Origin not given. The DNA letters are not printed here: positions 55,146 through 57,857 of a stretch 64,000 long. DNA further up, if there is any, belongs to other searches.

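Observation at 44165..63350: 19-kb island of eight consecutive secreted beta-propeller proteins from three unrelated repeat families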

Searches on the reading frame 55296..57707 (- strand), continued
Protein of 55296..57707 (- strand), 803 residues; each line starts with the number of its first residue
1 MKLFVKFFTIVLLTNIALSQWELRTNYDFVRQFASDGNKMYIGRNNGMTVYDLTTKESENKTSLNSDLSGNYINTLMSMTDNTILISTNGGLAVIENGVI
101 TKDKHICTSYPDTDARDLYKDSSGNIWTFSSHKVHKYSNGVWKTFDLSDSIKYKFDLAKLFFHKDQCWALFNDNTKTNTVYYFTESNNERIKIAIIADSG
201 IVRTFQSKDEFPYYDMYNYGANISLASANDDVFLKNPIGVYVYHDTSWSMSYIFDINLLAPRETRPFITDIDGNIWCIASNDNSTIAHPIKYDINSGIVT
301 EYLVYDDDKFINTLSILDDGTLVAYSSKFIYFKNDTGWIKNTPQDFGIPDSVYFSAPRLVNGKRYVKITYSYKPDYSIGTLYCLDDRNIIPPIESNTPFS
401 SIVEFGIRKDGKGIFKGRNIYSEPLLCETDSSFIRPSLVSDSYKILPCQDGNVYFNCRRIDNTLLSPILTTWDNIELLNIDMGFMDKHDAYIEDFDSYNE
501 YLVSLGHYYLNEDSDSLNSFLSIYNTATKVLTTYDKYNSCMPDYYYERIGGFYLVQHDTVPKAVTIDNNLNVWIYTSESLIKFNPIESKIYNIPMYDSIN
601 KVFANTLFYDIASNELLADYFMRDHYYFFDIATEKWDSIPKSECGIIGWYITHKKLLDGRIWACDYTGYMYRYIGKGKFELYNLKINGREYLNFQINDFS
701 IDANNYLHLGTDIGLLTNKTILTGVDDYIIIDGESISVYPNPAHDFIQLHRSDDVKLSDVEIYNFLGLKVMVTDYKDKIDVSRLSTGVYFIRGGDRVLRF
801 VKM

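Call 41: fold_search(model_id=the predicted structure, library=pdb)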
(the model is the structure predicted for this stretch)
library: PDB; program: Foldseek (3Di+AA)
matches with E <= 10: 1162; with E <= 0.001: 560
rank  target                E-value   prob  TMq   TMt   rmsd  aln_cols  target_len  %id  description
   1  3ott_B                2.3e-18  1.00  0.26  0.27  23.9       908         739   11  Crystal Structure of the extracellular domain of the putative one component system BT4673 from B. thetaiotaomicron (released 2011-08-10)
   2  4a2m_D                4.3e-18  1.00  0.23  0.24  23.3       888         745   10  Structure of the periplasmic domain of the heparin and heparan sulphate sensing hybrid two component system BT4663 in  (released 2012-05-02)
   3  3v9f_A                5.2e-18  1.00  0.26  0.28  23.6       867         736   12  Crystal Structure of the extracellular domain of the putative hybrid two component system BT3049 from B. thetaiotaomic (released 2012-03-14)
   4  4a2m_B                6.5e-18  1.00  0.24  0.25  24.1       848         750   11  Structure of the periplasmic domain of the heparin and heparan sulphate sensing hybrid two component system BT4663 in  (released 2012-05-02)
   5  4a2l_D                9.9e-18  1.00  0.25  0.27  25.1       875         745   10  Structure of the periplasmic domain of the heparin and heparan sulphate sensing hybrid two component system BT4663 in  (released 2012-05-02)
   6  4a2l_C                1.2e-17  1.00  0.25  0.26  24.9       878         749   10  Structure of the periplasmic domain of the heparin and heparan sulphate sensing hybrid two component system BT4663 in  (released 2012-05-02)
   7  5m11                  2.6e-17  1.00  0.36  0.38  14.8       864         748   12  Structural and functional probing of PorZ, an essential bacterial surface component of the type-IX secretion system of h (released 2016-11-09)
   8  4a2m_C                2.6e-17  1.00  0.24  0.25  25.6       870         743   10  Structure of the periplasmic domain of the heparin and heparan sulphate sensing hybrid two component system BT4663 in  (released 2012-05-02)
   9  4a2l_A                3.4e-17  1.00  0.25  0.27  26.0       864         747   10  Structure of the periplasmic domain of the heparin and heparan sulphate sensing hybrid two component system BT4663 in  (released 2012-05-02)
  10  4a2m_A                3.4e-17  1.00  0.22  0.23  23.7       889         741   10  Structure of the periplasmic domain of the heparin and heparan sulphate sensing hybrid two component system BT4663 in  (released 2012-05-02)
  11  4a2l_E                6.9e-17  1.00  0.24  0.26  25.1       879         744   10  Structure of the periplasmic domain of the heparin and heparan sulphate sensing hybrid two component system BT4663 in  (released 2012-05-02)
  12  3ott_A                1.6e-16  1.00  0.26  0.27  23.7       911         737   12  Crystal Structure of the extracellular domain of the putative one component system BT4673 from B. thetaiotaomicron (released 2011-08-10)
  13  4a2l_F                1.7e-16  1.00  0.24  0.25  24.9       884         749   10  Structure of the periplasmic domain of the heparin and heparan sulphate sensing hybrid two component system BT4663 in  (released 2012-05-02)
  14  4a2l_B                3.2e-16  1.00  0.24  0.26  26.0       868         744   10  Structure of the periplasmic domain of the heparin and heparan sulphate sensing hybrid two component system BT4663 in  (released 2012-05-02)
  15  3va6_B                5.2e-16  1.00  0.25  0.27  24.3       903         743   11  Crystal Structure of the extracellular domain of the putative hybrid two component system BT4673 from B. thetaiotaomic (released 2012-06-13)
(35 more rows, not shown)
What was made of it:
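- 55296..57707 (-): P6, 803 aa. Two beta-propellers plus the core-type CTD, which is the architecture of PorZ and of the hybrid two-component sensor domains. Foldseek top hits are BT4673, BT4663 and BT3049 (E about 1e-18) and PorZ 5m11 (E 2.6e-17; call 41).
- On Reg_prop propeller (P3, P4, P6, P7): The top fold matches are Reg_prop sensor domains (call 41).
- Checked: The AlphaFold model's best PDB matches are Reg_prop sensor domains (call 41).
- The P6 model's best structural matches are the glycan-sensing BT4663-type domains and PorZ (call 41). The architecture is the same: signal peptide, two propellers and a CTD in about 800 aa. PorZ (5m11) is a top structural match with the best TM-score among bacterial hits (0.36-0.38; call 41).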

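Call 42: search_solved_structures(query=A1, max_evalue=10)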
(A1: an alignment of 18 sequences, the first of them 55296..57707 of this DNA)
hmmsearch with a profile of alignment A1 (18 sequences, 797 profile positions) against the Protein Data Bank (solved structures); distinct sequences matched with E-value up to 10: 9.
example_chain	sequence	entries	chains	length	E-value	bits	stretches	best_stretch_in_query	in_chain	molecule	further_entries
8glk_D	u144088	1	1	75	4.2e-08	35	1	728-795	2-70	Endonuclease I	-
7pzj_A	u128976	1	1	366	4.8e-08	34.8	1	725-795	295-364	Lipase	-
3ott_A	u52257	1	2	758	1.3e-07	33.3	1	31-94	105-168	Two-component system sensor histidine kinase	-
3va6_A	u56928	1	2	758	1.3e-07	33.3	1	31-94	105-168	Two-component system sensor histidine kinase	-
8glj_D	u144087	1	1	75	4e-06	28.4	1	728-786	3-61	Por secretion system C-terminal sorting domain-containing protein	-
8h97_A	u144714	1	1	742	0.00023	22.6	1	714-792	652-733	Beta-agarase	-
8qb1_A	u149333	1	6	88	0.00079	20.8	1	728-790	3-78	Mirolase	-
5jvk_A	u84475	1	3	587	0.0055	18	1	724-792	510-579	Uncharacterized protein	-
9l35_A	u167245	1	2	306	0.83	10.8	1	551-583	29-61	Uncharacterized protein C45G9.5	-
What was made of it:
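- On Reg_prop propeller (P3, P4, P6, P7): The family profile hits BT4673 at E 1.3e-7 (call 42).
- Checked: The family profile hits the BT4673 sensor domain at E 1.3e-7 (call 42).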

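Call 51: search_protein_families(library=pfam, alignment_id=A1, max_evalue=1)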
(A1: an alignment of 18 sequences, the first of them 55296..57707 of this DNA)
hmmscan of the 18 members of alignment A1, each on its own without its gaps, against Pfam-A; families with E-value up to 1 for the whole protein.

A. member 1, window:55296-57707:- (803 aa): 2 families
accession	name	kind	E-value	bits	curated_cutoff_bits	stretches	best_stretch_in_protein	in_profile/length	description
PF18962.6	Por_Secre_tail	-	2.6e-11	44.1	27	1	738-792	1-61/75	Secretion system C-terminal sorting domain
PF07494.17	Reg_prop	-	0.2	12.4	20.4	0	110-127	2-19/24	Two component regulator propeller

B. families by the number of members that match (of 18 scanned): 15 families
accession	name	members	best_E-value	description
PF18962.6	Por_Secre_tail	18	4e-12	Secretion system C-terminal sorting domain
PF07494.17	Reg_prop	17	6.5e-07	Two component regulator propeller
PF16818.11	SLM4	3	0.0023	Protein SLM4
PF16967.11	TcfC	3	0.024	E-set like domain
PF16288.11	DUF4934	2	0.00072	Domain of unknown function (DUF4934)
PF24681.1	Kelch_KLHDC2_KLHL20_DRC7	2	0.0061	KLHDC2/KLHL20/DRC7 Kelch-repeats domain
PF20098.4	DUF6488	1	0.018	Family of unknown function (DUF6488)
PF23756.1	Beta-prop_HPS5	1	0.021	HPS5 beta propeller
PF22273.1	DUF6956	1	0.056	Domain of unknown function (DUF6956)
PF00568.29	WH1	1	0.067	WH1 domain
PF09359.15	VTC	1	0.072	VTC domain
PF11884.13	DUF3404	1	0.081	Domain of unknown function (DUF3404)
PF22701.2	Mala_s_1-like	1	0.098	Mal s 1 allergenic protein-like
PF23962.1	DUF7290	1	0.26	Domain of unknown function (DUF7290)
PF09022.15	Staphostatin_A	1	0.45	Staphostatin A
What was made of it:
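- On Reg_prop propeller (P3, P4, P6, P7): However, 17 of 18 family members match at E<=1 (best 6.5e-7; call 51).
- Checked: Even so, 17 of 18 members of their family match Reg_prop at E<=1 (call 51).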

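Call 52: search_protein_families(library=ncbifam, alignment_id=A1, max_evalue=1)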
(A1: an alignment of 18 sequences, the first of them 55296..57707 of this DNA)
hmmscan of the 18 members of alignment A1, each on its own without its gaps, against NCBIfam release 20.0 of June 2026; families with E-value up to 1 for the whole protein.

A. member 1, window:55296-57707:- (803 aa): 1 family
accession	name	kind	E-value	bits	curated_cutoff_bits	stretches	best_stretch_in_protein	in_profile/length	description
TIGR04183.1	Por_Secre_tail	domain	2.1e-08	34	23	1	738-801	1-70/72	T9SS type A sorting domain-containing protein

B. families by the number of members that match (of 18 scanned): 8 families
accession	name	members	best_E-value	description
TIGR04183.1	Por_Secre_tail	18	1.8e-10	T9SS type A sorting domain-containing protein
NF033708.1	T9SS_Cterm_ChiA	4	2e-06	T9SS sorting signal type C domain-containing protein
NF038113.1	T9SSA_dep_M36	2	3.6e-08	T9SS-dependent M36 family metallopeptidase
NF052228.1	T9SS_PorZ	1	1.1e-06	type IX secretion system anionic LPS delivery protein PorZ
NF052644.1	T9SS_DNase_Rie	1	0.007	T9SS-dependent surface endonuclease, AS87_RS02955 family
NF001557.0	PRK00378.1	1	0.06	nucleoid-associated protein YejK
TIGR02209.1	ftsL_broad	1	0.13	cell division protein FtsL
NF033621.1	de_GSH_amidase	1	0.23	deaminated glutathione amidase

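Call 75: search_protein_families(library=ncbifam, proteins=[P0011, P0012, P0013, P0014, P0015, P0016, P0017, P0018, P0019, P0020], max_evalue=0.01)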
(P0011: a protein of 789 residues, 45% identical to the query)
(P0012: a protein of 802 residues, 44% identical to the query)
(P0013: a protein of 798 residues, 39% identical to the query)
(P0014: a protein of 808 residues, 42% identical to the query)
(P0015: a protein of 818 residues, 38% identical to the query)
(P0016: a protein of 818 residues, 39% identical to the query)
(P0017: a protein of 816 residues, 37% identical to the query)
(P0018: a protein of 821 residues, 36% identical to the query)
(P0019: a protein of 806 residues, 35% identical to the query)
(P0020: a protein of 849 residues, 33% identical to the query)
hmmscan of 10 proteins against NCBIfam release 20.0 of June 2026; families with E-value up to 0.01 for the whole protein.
P0011 (789 aa): 2 families
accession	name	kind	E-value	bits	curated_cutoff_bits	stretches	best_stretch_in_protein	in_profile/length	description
TIGR04183.1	Por_Secre_tail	domain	3e-06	27.1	23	1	720-787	1-71/72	T9SS type A sorting domain-containing protein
NF033708.1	T9SS_Cterm_ChiA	domain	0.0014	18.5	40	1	746-778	5-41/55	T9SS sorting signal type C domain-containing protein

P0012 (802 aa): 2 families
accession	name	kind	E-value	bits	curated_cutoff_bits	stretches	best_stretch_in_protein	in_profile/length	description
TIGR04183.1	Por_Secre_tail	domain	6e-09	35.8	23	1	733-801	2-71/72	T9SS type A sorting domain-containing protein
NF033708.1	T9SS_Cterm_ChiA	domain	2e-06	27.6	40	1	756-798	3-47/55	T9SS sorting signal type C domain-containing protein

P0013 (798 aa): 2 families
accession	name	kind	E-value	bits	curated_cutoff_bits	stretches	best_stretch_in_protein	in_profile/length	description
NF052228.1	T9SS_PorZ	equivalog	1.1e-06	27.4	260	0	5-77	9-80/757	type IX secretion system anionic LPS delivery protein PorZ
TIGR04183.1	Por_Secre_tail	domain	4.6e-05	23.3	23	1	729-795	1-71/72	T9SS type A sorting domain-containing protein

P0014 (808 aa): 2 families
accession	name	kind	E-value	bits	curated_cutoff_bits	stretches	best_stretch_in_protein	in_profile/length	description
TIGR04183.1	Por_Secre_tail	domain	9.4e-10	38.3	23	1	740-807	2-71/72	T9SS type A sorting domain-containing protein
NF033708.1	T9SS_Cterm_ChiA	domain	0.0048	16.7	40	0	764-806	8-54/55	T9SS sorting signal type C domain-containing protein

P0015 (818 aa): 1 family
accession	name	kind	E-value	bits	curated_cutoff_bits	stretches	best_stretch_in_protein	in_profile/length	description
TIGR04183.1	Por_Secre_tail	domain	5.4e-10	39.1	23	1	750-817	2-71/72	T9SS type A sorting domain-containing protein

P0016 (818 aa): 1 family
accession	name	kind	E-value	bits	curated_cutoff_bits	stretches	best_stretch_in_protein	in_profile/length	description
TIGR04183.1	Por_Secre_tail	domain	2.4e-10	40.3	23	1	750-817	2-71/72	T9SS type A sorting domain-containing protein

P0017 (816 aa): 2 families
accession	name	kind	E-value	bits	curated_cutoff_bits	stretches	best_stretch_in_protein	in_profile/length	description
TIGR04183.1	Por_Secre_tail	domain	2.2e-10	40.4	23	1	747-815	1-71/72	T9SS type A sorting domain-containing protein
NF038113.1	T9SSA_dep_M36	equivalog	3.6e-08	32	885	1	732-814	782-867/869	T9SS-dependent M36 family metallopeptidase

P0018 (821 aa): 1 family
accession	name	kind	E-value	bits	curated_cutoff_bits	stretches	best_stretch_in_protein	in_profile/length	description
TIGR04183.1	Por_Secre_tail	domain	9.1e-08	32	23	1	745-819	1-71/72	T9SS type A sorting domain-containing protein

P0019 (806 aa): 1 family
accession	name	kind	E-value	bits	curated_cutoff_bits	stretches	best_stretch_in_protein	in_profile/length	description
TIGR04183.1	Por_Secre_tail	domain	7.7e-10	38.6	23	1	730-805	1-71/72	T9SS type A sorting domain-containing protein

P0020 (849 aa): 3 families
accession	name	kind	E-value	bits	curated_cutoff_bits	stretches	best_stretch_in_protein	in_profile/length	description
TIGR04183.1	Por_Secre_tail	domain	2.4e-09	37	23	1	779-846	1-70/72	T9SS type A sorting domain-containing protein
NF038113.1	T9SSA_dep_M36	equivalog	2.4e-06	26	885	1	766-839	783-856/869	T9SS-dependent M36 family metallopeptidase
NF052644.1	T9SS_DNase_Rie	equivalog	0.007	15.7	260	0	791-837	191-236/251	T9SS-dependent surface endonuclease, AS87_RS02955 family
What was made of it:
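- On PorZ (NCBIfam NF052228, equivalog): One of 18 family members scores 27.4 bits over the N-terminal 80 positions (calls 52, 75).
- Closest known: PorZ. Different: P6 and P7 fail the NCBIfam PorZ model, with 27 bits in 1 of 18 members against a cut-off of 260 (call 75).
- One family member gives a weak N-terminal match, at matching positions, to NF052228 T9SS_PorZ (E 1.1e-6; calls 52, 75). That match is 27 bits against a cut-off of 260, and it is seen in 1 of 18 members (call 75).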

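Call 79: search_protein_families(library=padloc, proteins=[window:55296-57707:-], max_evalue=0.001)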
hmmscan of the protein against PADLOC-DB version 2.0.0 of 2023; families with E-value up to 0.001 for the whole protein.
window:55296-57707:- (803 aa): 0 families

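Call 87: search_protein_families(library=pfam, proteins=[L002:2612-4081:+, L002:10177-11484:+], max_evalue=0.001)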
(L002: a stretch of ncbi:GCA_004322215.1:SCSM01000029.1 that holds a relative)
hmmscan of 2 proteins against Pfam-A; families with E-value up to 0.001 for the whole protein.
L002:2612-4081:+ (489 aa): 1 family
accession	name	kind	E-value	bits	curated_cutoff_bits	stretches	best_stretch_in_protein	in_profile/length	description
PF18962.6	Por_Secre_tail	-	5.3e-08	33.5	27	1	424-483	1-66/75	Secretion system C-terminal sorting domain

L002:10177-11484:+ (435 aa): 5 families
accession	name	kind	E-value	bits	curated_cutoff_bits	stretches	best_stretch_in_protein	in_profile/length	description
PF15902.12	Sortilin-Vps10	-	3.3e-12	46.4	33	1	121-217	4-110/446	Sortilin, neurotensin receptor 3,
PF14870.12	PSII_BNR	-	2.6e-10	40.5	27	2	213-317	6-97/303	Photosynthesis system II assembly factor YCF48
PF18962.6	Por_Secre_tail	-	4.5e-08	33.7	27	1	372-428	1-65/75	Secretion system C-terminal sorting domain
PF02012.26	BNR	-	6.7e-08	31.8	27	0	158-168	1-11/12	BNR/Asp-box repeat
PF21471.3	Reelin_subrepeat-B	-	0.00094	19.4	27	0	123-178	65-97/127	Reelin subrepeat B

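Call 93: search_protein_representatives(alignment_id=A1)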
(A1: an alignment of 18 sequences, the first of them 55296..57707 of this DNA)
Query: 18 sequences, 797 profile positions. Proteins with E-value up to 0.001 (for the whole library): 96530; up to 1e-10: 1751; up to 1e-30: 31. The best 150 are listed.
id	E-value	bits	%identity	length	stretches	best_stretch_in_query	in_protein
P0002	0.0e+00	1217.5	-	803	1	1-796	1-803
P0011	0.0e+00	1086.2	-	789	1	1-796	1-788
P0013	0.0e+00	1053.9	-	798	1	1-796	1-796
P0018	0.0e+00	1017.1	-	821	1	1-796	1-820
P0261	2.4e-294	994.9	-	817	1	2-796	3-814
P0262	3.3e-268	908.5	-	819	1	1-796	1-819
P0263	9.5e-265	897.0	-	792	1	15-796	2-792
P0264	2.1e-258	876.0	-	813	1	1-796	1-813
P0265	2.3e-251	852.8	-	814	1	3-795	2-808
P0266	2.6e-247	839.4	-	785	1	1-796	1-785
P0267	2.4e-229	779.9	-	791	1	1-787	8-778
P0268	3.1e-229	779.6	-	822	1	1-796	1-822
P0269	3.1e-206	703.5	-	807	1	1-796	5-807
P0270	3.8e-198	676.8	-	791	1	1-795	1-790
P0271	1.3e-196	671.7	-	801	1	4-789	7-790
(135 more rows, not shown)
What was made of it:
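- The family is small and confined to one lineage, with 31 representatives at E<=1e-30 (call 93).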
